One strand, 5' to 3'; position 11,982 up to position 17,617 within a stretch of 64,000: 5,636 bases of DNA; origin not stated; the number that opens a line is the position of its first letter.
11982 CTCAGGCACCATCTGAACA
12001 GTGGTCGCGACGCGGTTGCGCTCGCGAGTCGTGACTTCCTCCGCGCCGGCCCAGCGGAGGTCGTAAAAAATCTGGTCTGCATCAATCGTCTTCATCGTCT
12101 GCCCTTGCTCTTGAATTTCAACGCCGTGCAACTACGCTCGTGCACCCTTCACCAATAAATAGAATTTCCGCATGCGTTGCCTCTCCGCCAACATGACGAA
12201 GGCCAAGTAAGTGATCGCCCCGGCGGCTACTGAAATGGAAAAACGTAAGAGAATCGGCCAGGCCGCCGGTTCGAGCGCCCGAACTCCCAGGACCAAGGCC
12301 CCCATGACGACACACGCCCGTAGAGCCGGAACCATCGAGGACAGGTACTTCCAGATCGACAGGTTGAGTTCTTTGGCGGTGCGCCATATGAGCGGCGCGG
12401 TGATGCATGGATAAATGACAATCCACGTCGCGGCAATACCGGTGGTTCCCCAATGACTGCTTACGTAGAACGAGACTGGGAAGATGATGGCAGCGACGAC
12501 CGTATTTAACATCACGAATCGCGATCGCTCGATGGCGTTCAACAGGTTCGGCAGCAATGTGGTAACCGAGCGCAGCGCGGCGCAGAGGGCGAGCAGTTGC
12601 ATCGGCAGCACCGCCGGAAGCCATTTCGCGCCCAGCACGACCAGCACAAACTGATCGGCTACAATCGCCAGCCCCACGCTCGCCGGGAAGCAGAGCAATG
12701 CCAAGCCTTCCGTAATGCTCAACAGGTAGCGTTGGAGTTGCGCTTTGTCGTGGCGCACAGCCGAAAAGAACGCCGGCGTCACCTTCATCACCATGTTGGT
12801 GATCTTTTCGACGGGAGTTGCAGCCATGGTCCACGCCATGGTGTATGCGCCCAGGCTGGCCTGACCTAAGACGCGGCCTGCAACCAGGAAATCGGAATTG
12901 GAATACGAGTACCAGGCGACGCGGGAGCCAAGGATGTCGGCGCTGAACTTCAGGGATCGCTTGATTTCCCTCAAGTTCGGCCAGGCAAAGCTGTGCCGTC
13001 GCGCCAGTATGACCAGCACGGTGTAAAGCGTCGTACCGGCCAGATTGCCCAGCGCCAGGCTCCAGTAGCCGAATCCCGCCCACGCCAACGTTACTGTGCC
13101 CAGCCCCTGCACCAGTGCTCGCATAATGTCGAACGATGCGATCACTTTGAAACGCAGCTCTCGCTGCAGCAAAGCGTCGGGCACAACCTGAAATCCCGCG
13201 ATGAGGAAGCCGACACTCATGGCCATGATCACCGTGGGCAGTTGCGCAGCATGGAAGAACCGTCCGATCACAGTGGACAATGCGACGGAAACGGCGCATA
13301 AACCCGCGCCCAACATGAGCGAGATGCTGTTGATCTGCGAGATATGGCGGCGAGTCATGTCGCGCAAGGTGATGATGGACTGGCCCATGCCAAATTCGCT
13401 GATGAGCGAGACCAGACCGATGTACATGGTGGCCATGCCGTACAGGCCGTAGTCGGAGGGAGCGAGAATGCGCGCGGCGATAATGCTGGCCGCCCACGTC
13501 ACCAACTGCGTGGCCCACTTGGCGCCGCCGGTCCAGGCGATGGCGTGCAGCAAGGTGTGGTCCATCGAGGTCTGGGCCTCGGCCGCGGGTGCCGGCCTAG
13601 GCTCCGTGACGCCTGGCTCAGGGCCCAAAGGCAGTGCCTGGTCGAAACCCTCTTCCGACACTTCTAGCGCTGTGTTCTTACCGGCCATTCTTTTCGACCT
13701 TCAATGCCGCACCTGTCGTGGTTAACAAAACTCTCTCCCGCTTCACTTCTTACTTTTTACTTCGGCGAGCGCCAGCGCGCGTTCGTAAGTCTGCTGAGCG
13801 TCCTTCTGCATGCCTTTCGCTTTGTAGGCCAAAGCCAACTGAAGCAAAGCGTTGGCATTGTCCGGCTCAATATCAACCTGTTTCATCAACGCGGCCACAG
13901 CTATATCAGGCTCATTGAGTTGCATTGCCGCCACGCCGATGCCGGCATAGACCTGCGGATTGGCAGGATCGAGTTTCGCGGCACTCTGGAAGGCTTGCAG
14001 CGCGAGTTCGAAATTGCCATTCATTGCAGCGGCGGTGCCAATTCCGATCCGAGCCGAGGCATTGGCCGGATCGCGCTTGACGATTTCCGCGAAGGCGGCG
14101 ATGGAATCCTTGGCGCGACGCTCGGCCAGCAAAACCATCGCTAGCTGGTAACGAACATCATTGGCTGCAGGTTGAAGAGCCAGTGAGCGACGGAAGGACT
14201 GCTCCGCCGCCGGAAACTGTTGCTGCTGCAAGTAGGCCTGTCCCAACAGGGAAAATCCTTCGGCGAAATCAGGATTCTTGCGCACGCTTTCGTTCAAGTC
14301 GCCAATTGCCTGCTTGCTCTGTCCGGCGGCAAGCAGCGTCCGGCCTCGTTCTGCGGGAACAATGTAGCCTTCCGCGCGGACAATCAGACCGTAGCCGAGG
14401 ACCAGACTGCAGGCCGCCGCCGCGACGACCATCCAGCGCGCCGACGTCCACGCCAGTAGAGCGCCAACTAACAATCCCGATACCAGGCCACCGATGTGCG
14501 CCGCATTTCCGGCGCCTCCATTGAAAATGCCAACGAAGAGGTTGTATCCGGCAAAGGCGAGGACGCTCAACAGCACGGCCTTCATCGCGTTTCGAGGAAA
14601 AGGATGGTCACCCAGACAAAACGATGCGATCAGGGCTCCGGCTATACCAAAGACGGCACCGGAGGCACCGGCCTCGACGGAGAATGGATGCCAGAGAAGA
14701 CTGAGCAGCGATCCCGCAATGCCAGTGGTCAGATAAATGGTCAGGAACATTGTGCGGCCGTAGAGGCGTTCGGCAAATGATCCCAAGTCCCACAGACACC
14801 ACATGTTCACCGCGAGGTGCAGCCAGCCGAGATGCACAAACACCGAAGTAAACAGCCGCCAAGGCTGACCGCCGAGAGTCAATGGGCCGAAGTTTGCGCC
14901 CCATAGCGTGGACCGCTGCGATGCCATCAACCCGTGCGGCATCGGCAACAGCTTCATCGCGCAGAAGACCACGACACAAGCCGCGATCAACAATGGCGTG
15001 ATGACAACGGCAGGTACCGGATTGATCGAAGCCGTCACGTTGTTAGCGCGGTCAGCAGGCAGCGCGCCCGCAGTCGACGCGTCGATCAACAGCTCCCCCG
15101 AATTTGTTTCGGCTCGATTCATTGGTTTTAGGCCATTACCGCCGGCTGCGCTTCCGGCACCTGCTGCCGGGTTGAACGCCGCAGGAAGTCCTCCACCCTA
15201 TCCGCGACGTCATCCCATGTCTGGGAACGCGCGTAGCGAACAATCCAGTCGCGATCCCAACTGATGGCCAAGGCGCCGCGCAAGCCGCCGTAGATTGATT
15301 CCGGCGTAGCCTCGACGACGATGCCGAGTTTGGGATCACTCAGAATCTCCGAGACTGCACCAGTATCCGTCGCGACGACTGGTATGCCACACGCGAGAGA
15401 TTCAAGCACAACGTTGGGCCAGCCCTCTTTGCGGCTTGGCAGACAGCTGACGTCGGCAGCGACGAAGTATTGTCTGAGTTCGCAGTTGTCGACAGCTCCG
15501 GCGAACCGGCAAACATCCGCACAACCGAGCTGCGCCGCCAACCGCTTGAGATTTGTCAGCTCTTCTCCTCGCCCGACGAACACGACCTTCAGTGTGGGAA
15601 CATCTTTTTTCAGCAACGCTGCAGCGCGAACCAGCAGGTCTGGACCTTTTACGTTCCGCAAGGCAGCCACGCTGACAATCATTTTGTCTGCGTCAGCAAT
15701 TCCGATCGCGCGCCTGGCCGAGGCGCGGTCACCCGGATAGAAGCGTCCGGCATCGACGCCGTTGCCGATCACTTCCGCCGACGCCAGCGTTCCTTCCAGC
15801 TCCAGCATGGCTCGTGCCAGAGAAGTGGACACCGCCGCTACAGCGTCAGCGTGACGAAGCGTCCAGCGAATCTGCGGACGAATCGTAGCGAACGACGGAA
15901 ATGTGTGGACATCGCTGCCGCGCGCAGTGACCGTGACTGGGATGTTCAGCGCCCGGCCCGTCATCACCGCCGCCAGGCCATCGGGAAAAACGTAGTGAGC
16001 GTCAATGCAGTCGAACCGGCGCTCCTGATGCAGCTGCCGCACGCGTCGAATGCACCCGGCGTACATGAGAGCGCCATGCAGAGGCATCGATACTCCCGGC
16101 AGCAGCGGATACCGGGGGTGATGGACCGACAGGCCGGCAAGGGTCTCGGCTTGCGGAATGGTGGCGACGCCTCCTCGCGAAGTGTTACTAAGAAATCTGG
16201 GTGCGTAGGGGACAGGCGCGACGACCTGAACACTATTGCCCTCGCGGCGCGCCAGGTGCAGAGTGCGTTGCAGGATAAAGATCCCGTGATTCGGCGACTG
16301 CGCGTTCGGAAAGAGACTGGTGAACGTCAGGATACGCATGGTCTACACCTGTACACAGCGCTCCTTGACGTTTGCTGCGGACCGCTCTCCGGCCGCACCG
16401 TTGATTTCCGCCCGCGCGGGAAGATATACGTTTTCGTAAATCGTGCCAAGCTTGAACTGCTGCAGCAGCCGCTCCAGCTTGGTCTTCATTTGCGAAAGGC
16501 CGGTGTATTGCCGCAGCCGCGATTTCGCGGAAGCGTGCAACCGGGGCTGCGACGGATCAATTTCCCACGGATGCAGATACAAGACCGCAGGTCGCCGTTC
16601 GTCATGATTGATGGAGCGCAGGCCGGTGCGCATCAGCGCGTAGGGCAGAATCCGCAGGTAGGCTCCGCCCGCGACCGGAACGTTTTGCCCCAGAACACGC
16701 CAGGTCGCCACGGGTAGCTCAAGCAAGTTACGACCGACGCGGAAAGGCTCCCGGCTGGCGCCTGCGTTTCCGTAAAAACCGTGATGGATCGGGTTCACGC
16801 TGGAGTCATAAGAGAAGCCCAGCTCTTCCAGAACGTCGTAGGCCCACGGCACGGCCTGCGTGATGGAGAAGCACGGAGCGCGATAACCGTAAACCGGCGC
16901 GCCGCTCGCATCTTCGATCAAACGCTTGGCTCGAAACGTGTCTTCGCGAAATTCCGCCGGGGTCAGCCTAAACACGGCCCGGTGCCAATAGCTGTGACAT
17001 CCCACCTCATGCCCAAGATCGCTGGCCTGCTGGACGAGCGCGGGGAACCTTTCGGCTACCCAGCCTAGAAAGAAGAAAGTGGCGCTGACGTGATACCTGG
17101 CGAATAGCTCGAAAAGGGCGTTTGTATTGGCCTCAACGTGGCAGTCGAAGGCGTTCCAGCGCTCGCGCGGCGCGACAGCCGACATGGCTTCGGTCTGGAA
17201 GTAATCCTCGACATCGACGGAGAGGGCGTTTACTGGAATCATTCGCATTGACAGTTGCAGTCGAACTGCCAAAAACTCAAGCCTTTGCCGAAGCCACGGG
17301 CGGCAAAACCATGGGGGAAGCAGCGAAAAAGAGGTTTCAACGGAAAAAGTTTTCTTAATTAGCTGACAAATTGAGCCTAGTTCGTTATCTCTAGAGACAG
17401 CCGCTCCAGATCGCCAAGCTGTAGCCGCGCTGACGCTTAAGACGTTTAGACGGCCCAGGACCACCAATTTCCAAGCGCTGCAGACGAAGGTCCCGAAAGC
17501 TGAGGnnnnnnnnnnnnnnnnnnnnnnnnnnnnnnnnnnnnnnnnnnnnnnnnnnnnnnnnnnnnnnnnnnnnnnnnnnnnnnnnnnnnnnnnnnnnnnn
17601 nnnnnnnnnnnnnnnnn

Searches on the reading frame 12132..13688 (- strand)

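Call 42: search_protein_families(library=pfam, proteins=[window:12132-13688:-], max_evalue=0.00001)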
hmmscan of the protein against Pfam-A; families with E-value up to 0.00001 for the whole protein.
window:12132-13688:- (518 aa): 2 families
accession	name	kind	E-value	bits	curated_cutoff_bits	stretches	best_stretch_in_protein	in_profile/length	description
PF13440.11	Polysacc_synt_3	-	8.9e-66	222.5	23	1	71-360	2-292/293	Polysaccharide biosynthesis protein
PF01943.22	Polysacc_synt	-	2e-26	93.5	28.2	1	49-309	4-272/274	Polysaccharide biosynthesis protein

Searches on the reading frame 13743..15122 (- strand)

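Call 42: search_protein_families(library=pfam, proteins=[window:13743-15122:-], max_evalue=0.00001)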
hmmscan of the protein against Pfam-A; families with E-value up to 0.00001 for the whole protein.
window:13743-15122:- (459 aa): 15 families
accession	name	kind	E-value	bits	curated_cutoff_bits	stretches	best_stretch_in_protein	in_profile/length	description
PF01694.28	Rhomboid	-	1.7e-31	109.8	22.6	1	85-224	2-141/143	Rhomboid domain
PF00515.34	TPR_1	-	4.1e-21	74.3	27.8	0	287-318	1-32/34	Tetratricopeptide repeat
PF07719.23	TPR_2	-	5.4e-21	73.4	27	0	287-319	1-33/34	Tetratricopeptide repeat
PF13432.12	TPR_16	-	1.4e-20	73.8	32.7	2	325-389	1-65/65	Tetratricopeptide repeat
PF13181.12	TPR_8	-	2.6e-18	65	25.7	0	423-454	1-32/34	Tetratricopeptide repeat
PF13414.12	TPR_11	-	2.7e-16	59.4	26.8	0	369-401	8-40/42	TPR repeat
PF14559.12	TPR_19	-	3.9e-16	59.6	25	0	366-412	2-48/68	Tetratricopeptide repeat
PF13428.12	TPR_14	-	5.3e-15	54.9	23.5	0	292-328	6-42/44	Tetratricopeptide repeat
PF13431.12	TPR_17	-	7.4e-15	54.3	24.4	0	417-444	7-34/34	Tetratricopeptide repeat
PF23914.1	TPR_CcmH_CycH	-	7.7e-15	55.5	42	2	349-456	44-154/158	Cytochrome c-type biogenesis protein H TPR domain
PF13424.12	TPR_12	-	4.3e-11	43.3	30.1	0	420-454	42-76/77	Tetratricopeptide repeat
PF13176.12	TPR_7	-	2.8e-08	33.6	27.9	0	425-454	1-30/36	Tetratricopeptide repeat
PF13174.12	TPR_6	-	4.9e-08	33.5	26.3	0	425-450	2-27/33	Tetratricopeptide repeat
PF14561.12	TPR_20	-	6.3e-07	30.1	25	0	308-354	9-55/90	Tetratricopeptide repeat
PF24575.1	TPR_Slam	-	7.7e-06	26.7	35.2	0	295-340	53-100/104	Surface lipoprotein assembly modifier, N-terminal TPR repeats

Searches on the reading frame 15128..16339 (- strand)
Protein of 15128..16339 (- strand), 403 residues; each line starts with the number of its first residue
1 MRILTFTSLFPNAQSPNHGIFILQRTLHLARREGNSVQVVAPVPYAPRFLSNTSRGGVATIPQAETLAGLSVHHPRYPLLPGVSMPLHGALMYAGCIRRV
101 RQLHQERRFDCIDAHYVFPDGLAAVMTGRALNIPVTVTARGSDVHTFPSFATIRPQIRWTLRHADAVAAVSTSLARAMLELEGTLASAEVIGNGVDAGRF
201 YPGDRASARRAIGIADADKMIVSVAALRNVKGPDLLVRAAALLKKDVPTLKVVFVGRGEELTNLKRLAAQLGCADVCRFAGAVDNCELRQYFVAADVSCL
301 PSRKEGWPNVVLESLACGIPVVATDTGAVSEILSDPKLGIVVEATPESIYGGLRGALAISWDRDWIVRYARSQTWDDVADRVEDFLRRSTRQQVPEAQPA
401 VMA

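Call 42: search_protein_families(library=pfam, proteins=[window:15128-16339:-], max_evalue=0.00001)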
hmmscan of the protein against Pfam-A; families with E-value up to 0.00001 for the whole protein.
window:15128-16339:- (403 aa): 6 families
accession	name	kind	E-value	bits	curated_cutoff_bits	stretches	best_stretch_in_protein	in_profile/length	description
PF00534.26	Glycos_transf_1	-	7.5e-36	123.7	26.4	1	205-371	2-170/172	Glycosyl transferases group 1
PF13692.12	Glyco_trans_1_4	-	5.4e-29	101.7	27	1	219-349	2-132/142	Glycosyl transferases group 1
PF13439.12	Glyco_transf_4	-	7.8e-15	55.7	28.5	1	33-198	18-169/170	Glycosyltransferase Family 4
PF13579.12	Glyco_trans_4_4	-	1.7e-13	51.6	29.7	1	30-194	14-158/158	Glycosyl transferase 4-like domain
PF20706.3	GT4-conflict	-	2.8e-08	33.6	26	1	162-338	145-324/385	Family 4 Glycosyltransferase in conflict systems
PF13477.12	Glyco_trans_4_2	-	3.9e-06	27.5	23.4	1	93-170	60-138/139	Glycosyl transferase 4-like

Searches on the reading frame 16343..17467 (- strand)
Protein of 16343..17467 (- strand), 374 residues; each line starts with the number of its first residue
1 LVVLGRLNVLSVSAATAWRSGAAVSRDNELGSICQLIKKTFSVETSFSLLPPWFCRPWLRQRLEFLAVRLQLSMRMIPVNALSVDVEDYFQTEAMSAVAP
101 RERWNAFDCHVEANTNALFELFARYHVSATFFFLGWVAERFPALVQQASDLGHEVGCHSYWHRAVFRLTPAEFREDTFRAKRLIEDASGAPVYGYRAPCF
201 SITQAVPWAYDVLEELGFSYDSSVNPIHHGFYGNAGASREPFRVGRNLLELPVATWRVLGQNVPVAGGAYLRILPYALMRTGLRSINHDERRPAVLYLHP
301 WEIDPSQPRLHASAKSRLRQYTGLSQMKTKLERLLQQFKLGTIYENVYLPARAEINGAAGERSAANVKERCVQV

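Call 43: search_protein_families(library=pfam, proteins=[window:16343-17467:-], max_evalue=0.00001)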
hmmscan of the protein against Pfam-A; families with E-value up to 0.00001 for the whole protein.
window:16343-17467:- (374 aa): 2 families
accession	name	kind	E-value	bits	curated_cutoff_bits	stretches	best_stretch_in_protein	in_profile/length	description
PF11959.13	DUF3473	-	3.6e-42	143.8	29.6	1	222-344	1-126/130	Domain of unknown function (DUF3473)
PF01522.26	Polysacc_deac_1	-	3.2e-19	69.5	23.1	1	107-210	13-113/124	Polysaccharide deacetylase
